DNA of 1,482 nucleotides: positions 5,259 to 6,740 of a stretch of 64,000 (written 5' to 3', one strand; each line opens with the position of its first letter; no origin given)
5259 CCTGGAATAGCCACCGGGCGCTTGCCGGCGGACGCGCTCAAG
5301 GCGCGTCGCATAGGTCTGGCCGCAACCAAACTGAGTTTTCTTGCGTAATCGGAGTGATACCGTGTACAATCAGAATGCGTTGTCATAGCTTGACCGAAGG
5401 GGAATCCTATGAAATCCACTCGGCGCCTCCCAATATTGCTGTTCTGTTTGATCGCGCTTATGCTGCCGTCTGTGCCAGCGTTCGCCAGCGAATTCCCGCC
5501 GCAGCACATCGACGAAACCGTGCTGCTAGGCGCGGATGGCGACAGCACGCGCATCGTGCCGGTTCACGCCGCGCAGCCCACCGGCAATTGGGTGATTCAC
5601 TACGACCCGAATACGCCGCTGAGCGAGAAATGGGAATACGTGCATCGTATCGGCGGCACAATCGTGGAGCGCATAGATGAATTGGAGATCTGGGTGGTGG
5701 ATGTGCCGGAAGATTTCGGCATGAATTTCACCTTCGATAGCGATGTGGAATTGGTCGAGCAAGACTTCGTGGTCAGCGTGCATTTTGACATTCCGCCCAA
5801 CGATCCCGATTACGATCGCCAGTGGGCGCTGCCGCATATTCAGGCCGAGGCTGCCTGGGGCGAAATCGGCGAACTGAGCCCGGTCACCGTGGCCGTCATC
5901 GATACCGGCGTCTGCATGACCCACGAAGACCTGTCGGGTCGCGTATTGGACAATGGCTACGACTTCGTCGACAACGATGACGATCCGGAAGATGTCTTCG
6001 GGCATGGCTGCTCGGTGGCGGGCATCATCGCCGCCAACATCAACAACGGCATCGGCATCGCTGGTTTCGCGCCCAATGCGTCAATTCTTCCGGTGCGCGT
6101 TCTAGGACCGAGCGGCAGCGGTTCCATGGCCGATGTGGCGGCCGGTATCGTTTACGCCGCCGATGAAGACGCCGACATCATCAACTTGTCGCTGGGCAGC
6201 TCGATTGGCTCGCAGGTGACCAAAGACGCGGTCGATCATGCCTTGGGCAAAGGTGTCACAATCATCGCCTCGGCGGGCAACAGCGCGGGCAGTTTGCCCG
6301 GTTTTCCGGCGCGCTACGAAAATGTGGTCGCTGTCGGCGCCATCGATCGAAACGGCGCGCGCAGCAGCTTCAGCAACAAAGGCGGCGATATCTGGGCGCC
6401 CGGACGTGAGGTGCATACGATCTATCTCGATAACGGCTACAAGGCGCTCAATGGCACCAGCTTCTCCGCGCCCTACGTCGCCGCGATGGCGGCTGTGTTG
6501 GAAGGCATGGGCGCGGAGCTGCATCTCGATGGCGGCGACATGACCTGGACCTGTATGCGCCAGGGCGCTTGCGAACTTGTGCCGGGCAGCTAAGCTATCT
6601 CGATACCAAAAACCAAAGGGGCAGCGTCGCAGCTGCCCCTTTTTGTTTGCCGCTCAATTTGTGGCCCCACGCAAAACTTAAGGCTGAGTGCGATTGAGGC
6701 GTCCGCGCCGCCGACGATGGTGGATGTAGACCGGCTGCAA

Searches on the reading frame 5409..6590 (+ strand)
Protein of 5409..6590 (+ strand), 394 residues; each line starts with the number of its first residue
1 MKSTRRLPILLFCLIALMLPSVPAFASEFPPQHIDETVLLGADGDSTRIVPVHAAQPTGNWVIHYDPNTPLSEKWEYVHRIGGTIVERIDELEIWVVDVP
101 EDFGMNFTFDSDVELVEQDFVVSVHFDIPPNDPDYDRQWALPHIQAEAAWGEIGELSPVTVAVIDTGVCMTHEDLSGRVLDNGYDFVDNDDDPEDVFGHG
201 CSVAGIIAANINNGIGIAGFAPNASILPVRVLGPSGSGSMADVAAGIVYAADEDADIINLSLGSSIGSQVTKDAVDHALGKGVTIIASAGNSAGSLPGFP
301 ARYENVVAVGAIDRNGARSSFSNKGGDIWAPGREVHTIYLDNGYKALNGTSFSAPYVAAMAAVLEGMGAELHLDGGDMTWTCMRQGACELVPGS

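Call 76: search_protein_families(library=padloc, proteins=[window:5409-6590:+], max_evalue=1e-8)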
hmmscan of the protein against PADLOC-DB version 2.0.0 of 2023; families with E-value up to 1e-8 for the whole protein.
window:5409-6590:+ (394 aa): 2 families
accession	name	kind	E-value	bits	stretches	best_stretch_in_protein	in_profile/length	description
PDLC03014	subtilase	-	1.5e-26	91.9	1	140-364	157-355/391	-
PDLC02197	IetS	-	2.8e-10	37.1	0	159-266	259-364/749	-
